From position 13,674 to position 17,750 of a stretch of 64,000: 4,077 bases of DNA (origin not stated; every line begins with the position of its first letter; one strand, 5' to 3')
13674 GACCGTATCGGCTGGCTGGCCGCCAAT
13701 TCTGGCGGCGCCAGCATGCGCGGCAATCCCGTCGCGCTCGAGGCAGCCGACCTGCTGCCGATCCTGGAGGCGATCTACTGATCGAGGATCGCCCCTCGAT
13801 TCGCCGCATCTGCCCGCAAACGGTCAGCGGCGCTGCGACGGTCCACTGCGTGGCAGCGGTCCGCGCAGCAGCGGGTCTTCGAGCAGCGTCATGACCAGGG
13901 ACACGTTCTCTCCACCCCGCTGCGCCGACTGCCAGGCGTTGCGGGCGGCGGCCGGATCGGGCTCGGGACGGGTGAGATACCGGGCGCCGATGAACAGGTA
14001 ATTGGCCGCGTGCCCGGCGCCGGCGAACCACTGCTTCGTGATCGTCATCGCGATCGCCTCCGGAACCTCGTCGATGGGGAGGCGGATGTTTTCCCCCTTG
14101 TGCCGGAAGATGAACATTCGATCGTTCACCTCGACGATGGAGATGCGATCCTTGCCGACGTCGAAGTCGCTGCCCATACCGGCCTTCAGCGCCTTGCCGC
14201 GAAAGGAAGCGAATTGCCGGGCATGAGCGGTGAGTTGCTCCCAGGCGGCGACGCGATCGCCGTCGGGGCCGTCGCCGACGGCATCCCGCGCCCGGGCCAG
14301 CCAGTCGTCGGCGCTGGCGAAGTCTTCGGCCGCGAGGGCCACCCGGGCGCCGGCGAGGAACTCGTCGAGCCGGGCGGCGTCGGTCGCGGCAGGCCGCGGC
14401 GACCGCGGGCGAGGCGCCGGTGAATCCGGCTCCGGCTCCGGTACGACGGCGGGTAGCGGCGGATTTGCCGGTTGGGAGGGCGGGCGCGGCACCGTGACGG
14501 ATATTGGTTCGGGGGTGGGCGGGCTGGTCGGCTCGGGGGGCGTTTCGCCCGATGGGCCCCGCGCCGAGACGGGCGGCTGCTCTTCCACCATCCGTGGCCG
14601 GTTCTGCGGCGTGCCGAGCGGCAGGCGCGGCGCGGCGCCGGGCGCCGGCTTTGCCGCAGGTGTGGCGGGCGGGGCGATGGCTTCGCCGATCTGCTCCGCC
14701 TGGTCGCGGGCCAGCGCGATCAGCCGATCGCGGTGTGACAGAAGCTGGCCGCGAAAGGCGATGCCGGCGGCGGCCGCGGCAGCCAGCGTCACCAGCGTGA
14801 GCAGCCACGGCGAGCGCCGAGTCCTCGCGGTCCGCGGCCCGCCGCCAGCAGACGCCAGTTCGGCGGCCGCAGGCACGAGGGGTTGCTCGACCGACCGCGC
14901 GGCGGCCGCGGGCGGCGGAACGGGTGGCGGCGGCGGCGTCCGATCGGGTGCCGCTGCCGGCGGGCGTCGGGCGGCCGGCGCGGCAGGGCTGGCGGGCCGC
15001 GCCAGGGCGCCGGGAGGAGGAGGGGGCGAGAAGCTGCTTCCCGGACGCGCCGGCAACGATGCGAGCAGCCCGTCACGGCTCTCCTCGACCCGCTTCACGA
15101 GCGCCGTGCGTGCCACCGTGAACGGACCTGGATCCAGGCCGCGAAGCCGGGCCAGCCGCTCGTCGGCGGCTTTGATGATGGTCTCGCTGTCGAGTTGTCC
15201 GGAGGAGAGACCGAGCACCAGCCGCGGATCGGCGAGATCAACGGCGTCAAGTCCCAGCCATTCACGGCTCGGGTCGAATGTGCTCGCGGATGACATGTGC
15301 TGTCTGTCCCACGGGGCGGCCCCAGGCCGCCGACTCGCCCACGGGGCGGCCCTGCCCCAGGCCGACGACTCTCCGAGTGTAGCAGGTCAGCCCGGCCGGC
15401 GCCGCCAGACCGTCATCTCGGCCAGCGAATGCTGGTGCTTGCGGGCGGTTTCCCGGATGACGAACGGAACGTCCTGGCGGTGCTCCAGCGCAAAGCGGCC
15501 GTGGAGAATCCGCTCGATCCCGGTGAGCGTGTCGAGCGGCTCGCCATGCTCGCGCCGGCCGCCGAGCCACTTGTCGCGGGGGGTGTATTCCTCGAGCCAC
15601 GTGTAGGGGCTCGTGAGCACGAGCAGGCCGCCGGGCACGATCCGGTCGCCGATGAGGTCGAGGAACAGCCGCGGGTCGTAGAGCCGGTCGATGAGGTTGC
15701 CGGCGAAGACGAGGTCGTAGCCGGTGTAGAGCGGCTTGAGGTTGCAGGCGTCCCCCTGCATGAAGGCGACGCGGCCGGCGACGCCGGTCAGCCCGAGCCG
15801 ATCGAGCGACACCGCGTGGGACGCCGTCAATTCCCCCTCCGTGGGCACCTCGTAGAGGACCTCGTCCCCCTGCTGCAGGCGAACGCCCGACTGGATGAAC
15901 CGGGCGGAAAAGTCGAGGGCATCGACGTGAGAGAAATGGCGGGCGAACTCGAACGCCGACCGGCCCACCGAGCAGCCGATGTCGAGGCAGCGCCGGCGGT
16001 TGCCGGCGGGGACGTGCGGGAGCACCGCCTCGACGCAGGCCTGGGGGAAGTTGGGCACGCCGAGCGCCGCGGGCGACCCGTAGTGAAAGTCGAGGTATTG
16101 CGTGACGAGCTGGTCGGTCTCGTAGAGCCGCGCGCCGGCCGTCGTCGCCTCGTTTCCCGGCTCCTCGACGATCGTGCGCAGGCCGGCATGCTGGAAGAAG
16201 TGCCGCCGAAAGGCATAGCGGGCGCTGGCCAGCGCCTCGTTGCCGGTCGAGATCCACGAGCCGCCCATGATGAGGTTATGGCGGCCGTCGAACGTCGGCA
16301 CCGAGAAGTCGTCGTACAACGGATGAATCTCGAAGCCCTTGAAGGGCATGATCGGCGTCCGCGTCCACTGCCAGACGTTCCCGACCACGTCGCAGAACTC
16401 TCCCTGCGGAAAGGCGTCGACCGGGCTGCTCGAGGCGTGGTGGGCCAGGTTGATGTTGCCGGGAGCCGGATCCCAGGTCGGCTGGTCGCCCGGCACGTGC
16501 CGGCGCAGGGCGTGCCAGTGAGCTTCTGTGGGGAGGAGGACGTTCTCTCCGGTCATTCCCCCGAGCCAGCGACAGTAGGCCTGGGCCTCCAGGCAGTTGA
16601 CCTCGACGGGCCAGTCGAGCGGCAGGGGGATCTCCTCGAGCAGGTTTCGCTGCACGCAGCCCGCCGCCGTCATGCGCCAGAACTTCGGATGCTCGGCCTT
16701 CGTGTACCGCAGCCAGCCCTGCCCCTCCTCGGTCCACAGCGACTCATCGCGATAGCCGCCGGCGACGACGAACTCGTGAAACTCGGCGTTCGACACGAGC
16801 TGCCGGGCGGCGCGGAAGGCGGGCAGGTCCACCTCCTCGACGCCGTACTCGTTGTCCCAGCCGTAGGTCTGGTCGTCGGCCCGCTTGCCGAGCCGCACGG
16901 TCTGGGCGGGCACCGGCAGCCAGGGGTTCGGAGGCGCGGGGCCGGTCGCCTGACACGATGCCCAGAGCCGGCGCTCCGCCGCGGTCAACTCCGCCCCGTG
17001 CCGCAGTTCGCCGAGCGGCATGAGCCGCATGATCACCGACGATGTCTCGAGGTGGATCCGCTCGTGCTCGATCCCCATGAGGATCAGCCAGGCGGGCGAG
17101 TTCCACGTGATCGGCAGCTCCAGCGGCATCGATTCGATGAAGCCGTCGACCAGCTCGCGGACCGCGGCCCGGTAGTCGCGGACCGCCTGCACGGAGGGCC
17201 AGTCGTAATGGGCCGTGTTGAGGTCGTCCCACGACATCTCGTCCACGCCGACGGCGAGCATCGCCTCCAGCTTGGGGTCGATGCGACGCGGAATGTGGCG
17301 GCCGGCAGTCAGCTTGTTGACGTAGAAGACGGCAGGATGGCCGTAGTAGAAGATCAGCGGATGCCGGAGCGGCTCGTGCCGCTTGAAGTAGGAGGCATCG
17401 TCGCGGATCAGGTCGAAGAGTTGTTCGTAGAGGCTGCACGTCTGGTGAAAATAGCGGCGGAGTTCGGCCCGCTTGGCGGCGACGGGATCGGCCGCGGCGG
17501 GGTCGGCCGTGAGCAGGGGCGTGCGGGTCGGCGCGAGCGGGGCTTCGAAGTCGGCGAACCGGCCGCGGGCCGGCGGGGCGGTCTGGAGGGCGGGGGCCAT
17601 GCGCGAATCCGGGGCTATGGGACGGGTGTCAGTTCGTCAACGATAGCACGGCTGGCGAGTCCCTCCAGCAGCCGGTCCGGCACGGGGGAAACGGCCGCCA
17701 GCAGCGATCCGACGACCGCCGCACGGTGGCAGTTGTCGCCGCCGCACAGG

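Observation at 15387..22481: Ovothiol synthase OvoA in an operon with a divergent ADP-ribosylglycohydrolase-fold protein and a polar amino-acid ABC importer; no OvoB nearby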

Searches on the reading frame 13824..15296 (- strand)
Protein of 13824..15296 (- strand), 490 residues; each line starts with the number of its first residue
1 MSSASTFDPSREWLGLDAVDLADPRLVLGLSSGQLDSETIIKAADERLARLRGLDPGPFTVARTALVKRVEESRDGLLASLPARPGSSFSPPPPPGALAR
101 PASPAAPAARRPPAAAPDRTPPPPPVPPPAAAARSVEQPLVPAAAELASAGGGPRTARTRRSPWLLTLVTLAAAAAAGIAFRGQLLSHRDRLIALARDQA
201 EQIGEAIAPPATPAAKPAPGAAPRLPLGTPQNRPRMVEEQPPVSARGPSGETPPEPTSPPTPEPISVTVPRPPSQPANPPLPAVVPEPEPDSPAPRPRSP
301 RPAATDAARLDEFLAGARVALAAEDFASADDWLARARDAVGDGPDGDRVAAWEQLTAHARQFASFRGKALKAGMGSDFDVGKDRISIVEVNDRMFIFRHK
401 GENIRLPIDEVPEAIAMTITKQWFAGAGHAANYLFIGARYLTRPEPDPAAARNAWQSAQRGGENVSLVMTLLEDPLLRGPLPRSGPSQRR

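Call 5: search_protein_families(library=pfam, proteins=[window:13824-15296:-], max_evalue=0.01)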
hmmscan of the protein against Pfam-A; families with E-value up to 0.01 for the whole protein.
window:13824-15296:- (490 aa): 0 families

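Call 83: search_protein_families(library=padloc, proteins=[window:13824-15296:-], max_evalue=0.01)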
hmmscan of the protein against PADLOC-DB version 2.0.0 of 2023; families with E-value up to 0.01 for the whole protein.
window:13824-15296:- (490 aa): 0 families

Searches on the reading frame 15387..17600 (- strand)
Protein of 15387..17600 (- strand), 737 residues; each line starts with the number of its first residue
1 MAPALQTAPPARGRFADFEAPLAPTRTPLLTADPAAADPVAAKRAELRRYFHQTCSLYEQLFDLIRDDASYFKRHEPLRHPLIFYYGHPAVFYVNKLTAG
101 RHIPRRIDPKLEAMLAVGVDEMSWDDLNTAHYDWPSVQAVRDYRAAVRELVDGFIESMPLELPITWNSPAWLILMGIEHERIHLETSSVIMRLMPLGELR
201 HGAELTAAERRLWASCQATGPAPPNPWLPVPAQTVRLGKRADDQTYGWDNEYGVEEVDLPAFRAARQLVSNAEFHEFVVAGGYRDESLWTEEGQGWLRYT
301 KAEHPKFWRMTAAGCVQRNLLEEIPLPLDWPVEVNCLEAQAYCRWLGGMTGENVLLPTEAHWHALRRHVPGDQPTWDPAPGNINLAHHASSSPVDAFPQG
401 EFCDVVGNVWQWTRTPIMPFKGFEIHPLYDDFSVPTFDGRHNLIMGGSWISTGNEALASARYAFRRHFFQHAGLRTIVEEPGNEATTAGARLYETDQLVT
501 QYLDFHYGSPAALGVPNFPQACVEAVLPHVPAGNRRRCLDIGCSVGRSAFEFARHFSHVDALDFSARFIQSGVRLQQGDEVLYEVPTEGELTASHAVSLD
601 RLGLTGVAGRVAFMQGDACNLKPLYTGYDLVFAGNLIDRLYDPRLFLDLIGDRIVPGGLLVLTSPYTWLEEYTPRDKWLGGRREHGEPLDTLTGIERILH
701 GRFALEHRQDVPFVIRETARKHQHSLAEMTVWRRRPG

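Call 4: search_protein_families(library=ncbifam, proteins=[window:15387-17600:-], max_evalue=0.01)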
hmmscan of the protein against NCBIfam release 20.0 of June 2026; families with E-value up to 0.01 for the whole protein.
window:15387-17600:- (737 aa): 4 families
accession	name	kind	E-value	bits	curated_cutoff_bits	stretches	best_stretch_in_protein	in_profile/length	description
TIGR04344.1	ovoA_Nterm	equivalog_domain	1.1e-184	614.5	400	1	40-477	10-444/444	5-histidylcysteine sulfoxide synthase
TIGR04345.1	ovoA_Cterm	equivalog_domain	6.8e-90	300.8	170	1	493-734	1-242/242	putative 4-mercaptohistidine N1-methyltransferase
NF041186.1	SenA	equivalog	1.1e-48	166.5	420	1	43-476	4-380/382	selenoneine synthase SenA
TIGR03440.2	egtB_TIGR03440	equivalog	5.3e-45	154.3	360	1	134-471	90-402/413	ergothioneine biosynthesis protein EgtB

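Call 5: search_protein_families(library=pfam, proteins=[window:15387-17600:-], max_evalue=0.01)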
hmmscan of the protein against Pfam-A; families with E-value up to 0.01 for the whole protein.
window:15387-17600:- (737 aa): 7 families
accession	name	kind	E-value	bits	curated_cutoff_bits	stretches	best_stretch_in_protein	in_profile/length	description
PF03781.23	FGE-sulfatase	-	3.7e-26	92.8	23.3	1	228-475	6-252/255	Sulfatase-modifying factor enzyme 1-like domain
PF12867.12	DinB_2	-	7.3e-10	39.8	24.8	1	51-186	2-127/128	DinB superfamily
PF08242.18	Methyltransf_12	-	8.6e-07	30.1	30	1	539-660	1-98/98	Methyltransferase domain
PF13649.12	Methyltransf_25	-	1.1e-05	26.5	27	1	539-574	2-39/97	Methyltransferase domain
PF13489.12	Methyltransf_23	-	1.2e-05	25.6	27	1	533-699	21-154/164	Methyltransferase domain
PF08241.18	Methyltransf_11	-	1.8e-05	25.7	21.2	1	539-662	1-95/95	Methyltransferase domain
PF13847.12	Methyltransf_31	-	7.5e-05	22.9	27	0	610-666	55-113/145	Methyltransferase domain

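Call 49: search_solved_structures(query=window:15387-17600:-, max_evalue=1e-10, show_alignments=1)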
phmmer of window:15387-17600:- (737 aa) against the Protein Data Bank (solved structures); distinct sequences matched with E-value up to 1e-10: 13.
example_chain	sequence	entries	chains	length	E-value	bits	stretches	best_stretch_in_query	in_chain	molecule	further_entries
8khq_A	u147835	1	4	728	2.8e-243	813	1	45-734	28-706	5-histidylcysteine sulfoxide synthase/putative 4-mercaptohistidine N1-methyltranferase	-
8vig_A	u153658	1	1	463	2.9e-91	310.3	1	43-479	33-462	Sulfoxide synthase EgtB-IV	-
8vih_A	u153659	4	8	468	7.4e-89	302.3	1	48-478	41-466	Sulfoxide synthase EgtB-IV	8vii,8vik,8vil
9bxh_A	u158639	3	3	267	1.7e-73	251.5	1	492-734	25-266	5-selenohistidine N-methyltransferase OvsM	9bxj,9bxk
9bxl_A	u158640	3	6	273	8.6e-67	229.4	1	488-733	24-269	5-thiohistidine N-methyltransferase OvoM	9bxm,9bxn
4x8b_A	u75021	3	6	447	4.5e-25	91.4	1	43-459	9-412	Sulfoxide synthase EgtB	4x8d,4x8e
8ryz_A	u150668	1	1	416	3e-21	78.8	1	190-371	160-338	selenoneine synthase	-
8k5i_A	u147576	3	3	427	3e-21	78.8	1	190-371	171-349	selenoneine synthase SenA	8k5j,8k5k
8ux5_A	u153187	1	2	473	1.2e-19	73.5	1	47-448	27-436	Selenoxide synthase OvsA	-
8u41_A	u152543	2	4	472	1.3e-19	73.4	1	47-453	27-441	Selenoxide synthase OvsA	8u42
8qf6_A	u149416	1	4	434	1.1e-12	50.5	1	134-424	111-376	Ergothioneine biosynthesis protein EgtB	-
6qki_A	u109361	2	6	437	1.2e-12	50.3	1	134-424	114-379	Uncharacterized protein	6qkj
6o6l_A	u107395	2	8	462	1.3e-12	50.3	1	134-424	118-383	EgtB (Cabther)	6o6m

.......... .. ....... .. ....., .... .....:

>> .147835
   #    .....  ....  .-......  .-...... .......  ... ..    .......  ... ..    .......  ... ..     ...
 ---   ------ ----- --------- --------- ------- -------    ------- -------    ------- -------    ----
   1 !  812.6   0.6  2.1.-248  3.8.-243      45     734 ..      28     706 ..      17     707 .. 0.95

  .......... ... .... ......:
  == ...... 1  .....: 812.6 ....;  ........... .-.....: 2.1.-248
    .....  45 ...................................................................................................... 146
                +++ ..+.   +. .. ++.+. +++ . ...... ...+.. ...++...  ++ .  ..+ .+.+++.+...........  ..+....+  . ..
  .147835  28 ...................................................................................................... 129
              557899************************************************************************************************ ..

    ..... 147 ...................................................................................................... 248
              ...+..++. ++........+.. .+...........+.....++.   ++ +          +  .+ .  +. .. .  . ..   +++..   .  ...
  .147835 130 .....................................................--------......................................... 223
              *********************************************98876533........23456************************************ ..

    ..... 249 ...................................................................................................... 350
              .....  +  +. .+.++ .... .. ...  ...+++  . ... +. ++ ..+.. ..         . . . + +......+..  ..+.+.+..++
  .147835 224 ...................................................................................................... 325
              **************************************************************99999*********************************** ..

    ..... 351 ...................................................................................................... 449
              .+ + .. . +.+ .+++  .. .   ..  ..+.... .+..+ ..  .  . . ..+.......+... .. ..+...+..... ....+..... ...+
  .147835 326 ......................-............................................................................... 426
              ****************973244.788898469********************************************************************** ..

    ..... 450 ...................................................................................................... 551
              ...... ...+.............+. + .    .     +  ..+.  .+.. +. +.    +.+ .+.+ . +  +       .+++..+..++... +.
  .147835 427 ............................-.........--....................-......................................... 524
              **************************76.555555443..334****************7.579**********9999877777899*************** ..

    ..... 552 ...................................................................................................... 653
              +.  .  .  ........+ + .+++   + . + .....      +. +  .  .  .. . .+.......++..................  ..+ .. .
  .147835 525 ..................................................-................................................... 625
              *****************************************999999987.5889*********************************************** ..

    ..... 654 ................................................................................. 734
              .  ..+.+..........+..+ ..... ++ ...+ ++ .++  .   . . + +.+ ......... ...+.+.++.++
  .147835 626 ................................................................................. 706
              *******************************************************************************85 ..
